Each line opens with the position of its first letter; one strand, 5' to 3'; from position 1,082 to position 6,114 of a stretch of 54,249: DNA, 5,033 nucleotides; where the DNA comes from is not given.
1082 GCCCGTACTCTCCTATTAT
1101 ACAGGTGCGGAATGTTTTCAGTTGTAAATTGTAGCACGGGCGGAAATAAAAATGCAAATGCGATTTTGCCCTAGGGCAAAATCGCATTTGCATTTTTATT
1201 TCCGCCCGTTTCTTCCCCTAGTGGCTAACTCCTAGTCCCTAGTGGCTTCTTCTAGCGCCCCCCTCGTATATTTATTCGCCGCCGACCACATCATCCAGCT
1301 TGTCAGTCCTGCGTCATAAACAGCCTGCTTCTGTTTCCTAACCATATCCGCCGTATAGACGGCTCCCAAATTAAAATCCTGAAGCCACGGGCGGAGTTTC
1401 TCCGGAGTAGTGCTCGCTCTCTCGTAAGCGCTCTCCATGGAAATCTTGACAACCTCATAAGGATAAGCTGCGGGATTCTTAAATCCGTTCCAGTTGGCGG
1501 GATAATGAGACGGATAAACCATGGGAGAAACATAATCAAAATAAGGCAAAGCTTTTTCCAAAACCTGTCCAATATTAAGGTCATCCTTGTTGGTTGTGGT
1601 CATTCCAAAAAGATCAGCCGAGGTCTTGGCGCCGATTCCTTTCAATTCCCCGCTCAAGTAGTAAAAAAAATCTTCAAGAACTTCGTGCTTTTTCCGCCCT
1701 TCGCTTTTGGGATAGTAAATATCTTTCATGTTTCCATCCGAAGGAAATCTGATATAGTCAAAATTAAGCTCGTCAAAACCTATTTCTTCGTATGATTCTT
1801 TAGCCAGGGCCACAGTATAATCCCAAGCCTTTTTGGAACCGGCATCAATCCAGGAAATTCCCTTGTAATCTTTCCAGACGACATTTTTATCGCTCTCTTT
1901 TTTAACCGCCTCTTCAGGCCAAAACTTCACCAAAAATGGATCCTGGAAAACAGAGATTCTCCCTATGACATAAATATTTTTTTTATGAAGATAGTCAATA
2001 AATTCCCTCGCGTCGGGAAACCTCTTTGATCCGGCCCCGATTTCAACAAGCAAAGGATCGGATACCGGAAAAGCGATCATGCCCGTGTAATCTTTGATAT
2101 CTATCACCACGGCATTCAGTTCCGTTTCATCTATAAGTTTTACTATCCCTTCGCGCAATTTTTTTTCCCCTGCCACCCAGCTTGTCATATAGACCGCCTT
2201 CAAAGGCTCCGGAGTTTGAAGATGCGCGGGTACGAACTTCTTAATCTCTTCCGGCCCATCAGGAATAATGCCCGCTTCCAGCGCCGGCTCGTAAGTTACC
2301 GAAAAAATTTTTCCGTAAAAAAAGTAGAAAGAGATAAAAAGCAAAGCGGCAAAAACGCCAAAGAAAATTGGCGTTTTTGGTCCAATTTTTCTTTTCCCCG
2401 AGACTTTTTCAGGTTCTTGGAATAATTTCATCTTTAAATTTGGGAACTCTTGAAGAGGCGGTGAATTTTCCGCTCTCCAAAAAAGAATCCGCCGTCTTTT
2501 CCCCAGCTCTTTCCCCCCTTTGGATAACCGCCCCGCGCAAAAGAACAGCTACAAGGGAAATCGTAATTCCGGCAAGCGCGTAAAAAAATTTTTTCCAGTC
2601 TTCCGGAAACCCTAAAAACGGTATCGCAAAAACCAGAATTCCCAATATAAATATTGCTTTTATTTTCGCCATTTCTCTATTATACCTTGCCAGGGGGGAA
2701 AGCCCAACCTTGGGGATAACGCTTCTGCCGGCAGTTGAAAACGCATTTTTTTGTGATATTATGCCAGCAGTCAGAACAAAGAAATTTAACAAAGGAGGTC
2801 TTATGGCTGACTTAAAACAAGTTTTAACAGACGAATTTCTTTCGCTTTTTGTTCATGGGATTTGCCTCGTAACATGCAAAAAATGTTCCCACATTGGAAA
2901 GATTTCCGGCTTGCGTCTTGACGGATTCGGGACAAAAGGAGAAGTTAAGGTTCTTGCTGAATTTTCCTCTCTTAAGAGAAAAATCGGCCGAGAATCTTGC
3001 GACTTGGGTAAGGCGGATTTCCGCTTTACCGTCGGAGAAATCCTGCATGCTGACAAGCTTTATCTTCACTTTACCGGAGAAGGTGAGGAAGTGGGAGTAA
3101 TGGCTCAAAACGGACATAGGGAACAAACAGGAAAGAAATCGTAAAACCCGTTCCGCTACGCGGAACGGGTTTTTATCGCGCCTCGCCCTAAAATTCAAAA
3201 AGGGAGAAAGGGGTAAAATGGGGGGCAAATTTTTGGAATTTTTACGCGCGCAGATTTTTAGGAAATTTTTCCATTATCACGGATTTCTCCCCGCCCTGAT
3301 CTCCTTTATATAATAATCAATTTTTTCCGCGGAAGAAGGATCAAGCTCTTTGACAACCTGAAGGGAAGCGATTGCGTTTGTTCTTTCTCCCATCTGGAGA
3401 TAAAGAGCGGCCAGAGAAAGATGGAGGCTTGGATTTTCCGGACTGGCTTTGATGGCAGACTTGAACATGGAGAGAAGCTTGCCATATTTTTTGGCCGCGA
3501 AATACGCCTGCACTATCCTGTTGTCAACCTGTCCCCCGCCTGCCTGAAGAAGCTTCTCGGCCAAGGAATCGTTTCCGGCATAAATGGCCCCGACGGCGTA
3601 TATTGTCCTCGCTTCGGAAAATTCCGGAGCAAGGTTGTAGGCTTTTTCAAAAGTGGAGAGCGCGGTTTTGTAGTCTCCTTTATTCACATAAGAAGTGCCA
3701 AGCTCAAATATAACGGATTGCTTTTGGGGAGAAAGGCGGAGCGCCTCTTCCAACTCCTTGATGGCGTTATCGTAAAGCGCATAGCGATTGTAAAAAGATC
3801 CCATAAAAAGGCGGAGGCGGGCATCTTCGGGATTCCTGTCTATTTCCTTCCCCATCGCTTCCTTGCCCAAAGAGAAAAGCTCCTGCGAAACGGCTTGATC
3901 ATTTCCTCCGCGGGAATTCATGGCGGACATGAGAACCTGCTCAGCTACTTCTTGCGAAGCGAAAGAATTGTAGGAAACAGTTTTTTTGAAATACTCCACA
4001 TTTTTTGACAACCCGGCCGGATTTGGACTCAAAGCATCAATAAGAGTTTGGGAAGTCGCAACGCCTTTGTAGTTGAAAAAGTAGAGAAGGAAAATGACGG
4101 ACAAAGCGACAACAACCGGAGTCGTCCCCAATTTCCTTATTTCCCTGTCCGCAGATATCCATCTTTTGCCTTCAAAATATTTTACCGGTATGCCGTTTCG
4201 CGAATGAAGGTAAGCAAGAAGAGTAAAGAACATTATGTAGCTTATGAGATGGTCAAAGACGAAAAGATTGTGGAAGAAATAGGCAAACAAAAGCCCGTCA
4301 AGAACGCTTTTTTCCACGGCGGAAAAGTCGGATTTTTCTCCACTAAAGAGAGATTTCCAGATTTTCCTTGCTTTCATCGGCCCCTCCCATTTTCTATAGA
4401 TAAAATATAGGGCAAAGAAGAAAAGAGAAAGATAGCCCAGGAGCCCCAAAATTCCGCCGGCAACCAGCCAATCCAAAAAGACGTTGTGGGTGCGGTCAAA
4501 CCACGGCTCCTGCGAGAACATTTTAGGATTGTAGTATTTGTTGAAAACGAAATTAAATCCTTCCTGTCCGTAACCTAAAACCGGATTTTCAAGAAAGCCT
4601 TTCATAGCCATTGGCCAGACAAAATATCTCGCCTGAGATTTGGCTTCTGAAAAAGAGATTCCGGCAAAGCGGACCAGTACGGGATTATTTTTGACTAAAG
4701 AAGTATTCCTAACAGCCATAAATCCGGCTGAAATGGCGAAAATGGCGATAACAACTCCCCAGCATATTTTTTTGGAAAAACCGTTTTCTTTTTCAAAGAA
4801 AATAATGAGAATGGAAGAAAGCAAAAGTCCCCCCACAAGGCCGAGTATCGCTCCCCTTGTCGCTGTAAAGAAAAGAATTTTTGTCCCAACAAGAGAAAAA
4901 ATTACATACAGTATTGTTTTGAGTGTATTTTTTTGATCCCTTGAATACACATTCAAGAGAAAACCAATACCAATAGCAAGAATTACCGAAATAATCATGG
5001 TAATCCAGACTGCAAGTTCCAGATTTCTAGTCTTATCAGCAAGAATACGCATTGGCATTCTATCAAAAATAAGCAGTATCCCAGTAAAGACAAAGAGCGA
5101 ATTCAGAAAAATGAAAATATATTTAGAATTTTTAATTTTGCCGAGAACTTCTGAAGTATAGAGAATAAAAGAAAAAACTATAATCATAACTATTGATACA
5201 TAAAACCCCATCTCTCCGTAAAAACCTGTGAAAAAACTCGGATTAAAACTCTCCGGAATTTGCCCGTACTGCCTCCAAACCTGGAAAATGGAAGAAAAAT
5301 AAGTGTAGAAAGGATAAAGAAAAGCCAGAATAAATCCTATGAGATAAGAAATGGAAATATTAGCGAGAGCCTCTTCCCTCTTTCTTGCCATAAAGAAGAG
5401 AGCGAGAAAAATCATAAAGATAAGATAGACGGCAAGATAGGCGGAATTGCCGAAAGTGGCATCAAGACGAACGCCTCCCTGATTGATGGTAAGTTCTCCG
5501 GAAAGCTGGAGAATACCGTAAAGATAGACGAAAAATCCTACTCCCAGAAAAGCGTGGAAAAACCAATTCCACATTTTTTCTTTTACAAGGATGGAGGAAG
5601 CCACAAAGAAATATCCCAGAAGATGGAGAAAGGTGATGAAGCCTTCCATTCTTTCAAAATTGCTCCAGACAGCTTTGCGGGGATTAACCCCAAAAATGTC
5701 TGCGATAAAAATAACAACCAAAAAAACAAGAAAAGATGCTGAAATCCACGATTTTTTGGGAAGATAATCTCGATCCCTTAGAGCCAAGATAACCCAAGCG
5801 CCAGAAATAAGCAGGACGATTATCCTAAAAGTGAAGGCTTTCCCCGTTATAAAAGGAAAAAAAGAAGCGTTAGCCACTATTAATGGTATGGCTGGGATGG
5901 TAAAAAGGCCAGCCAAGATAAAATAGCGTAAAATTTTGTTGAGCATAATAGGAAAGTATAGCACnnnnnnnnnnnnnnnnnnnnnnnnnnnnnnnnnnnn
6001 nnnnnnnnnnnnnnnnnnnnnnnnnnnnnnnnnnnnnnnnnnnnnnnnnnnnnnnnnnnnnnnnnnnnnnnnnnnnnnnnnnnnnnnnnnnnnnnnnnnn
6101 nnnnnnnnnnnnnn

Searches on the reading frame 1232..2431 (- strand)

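Call 11: search_protein_families(library=pfam, proteins=[window:1232-2431:-])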
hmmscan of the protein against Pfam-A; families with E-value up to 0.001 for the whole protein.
window:1232-2431:- (399 aa): 2 families
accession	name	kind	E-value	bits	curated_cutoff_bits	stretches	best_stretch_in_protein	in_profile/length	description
PF13200.12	DUF4015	-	3.5e-94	315.9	27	1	79-388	1-313/313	Putative glycosyl hydrolase domain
PF01055.32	Glyco_hydro_31_2nd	-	0.00068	19.5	23.5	1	134-229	57-162/328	Glycosyl hydrolases family 31 TIM-barrel domain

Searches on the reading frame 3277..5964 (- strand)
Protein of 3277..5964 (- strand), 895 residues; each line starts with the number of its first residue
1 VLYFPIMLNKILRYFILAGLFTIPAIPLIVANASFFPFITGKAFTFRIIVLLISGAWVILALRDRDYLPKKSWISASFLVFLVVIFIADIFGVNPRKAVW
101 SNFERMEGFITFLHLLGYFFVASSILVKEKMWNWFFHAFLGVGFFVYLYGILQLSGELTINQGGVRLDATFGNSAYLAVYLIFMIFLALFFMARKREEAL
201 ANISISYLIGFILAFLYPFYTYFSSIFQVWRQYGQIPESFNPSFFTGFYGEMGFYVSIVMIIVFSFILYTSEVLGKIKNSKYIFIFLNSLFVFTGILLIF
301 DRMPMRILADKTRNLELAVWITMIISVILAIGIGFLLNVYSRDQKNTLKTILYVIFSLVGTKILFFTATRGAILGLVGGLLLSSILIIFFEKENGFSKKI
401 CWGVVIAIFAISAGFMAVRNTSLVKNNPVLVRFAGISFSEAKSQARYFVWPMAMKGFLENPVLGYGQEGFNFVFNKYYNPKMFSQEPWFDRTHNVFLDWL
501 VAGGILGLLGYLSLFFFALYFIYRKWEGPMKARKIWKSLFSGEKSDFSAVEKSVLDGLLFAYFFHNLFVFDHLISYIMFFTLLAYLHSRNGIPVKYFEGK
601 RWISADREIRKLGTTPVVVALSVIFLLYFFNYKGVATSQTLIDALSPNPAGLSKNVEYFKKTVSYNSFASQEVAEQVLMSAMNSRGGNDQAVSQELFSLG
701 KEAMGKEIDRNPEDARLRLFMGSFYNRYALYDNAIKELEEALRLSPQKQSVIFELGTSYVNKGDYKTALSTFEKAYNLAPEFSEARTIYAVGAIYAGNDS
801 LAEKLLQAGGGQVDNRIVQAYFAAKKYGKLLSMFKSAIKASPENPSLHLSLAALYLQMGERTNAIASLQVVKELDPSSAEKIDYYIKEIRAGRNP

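Call 11: search_protein_families(library=pfam, proteins=[window:3277-5964:-])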
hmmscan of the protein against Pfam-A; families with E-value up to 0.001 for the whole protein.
window:3277-5964:- (895 aa): 18 families
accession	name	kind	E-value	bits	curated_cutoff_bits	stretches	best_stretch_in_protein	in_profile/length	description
PF04932.20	Wzy_C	-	2.8e-19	69.8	31.7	1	361-512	7-149/149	O-Antigen ligase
PF14559.12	TPR_19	-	6.3e-14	52.5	25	1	822-878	2-58/68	Tetratricopeptide repeat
PF13181.12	TPR_8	-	1e-11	44.4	25.7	0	753-781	5-33/34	Tetratricopeptide repeat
PF13428.12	TPR_14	-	4.5e-11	42.7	23.5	0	818-854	8-44/44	Tetratricopeptide repeat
PF07719.23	TPR_2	-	6.2e-10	38.9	27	0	753-781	5-33/34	Tetratricopeptide repeat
PF13414.12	TPR_11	-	6.3e-10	39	26.8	0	820-859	3-42/42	TPR repeat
PF13432.12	TPR_16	-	1.1e-08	35.7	32.7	0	831-879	17-65/65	Tetratricopeptide repeat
PF12895.13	ANAPC3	-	5.8e-08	33.4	27.2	1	730-795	4-68/82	Anaphase-promoting complex, cyclosome, subunit 3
PF23914.1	TPR_CcmH_CycH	-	9.3e-08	32.5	42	0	755-800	56-101/158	Cytochrome c-type biogenesis protein H TPR domain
PF00515.34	TPR_1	-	4.1e-07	30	27.8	0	754-782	6-34/34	Tetratricopeptide repeat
PF13176.12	TPR_7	-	8.6e-07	29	27.9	0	754-782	4-32/36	Tetratricopeptide repeat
PF13431.12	TPR_17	-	1.5e-06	28.5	24.4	0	834-860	2-28/34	Tetratricopeptide repeat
PF13174.12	TPR_6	-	1.1e-05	26.1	26.3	0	851-878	6-33/33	Tetratricopeptide repeat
PF13371.12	TPR_9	-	4.3e-05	23.9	35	0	731-788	11-68/73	Tetratricopeptide repeat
PF14561.12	TPR_20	-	7.4e-05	23.4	25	0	834-868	11-45/90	Tetratricopeptide repeat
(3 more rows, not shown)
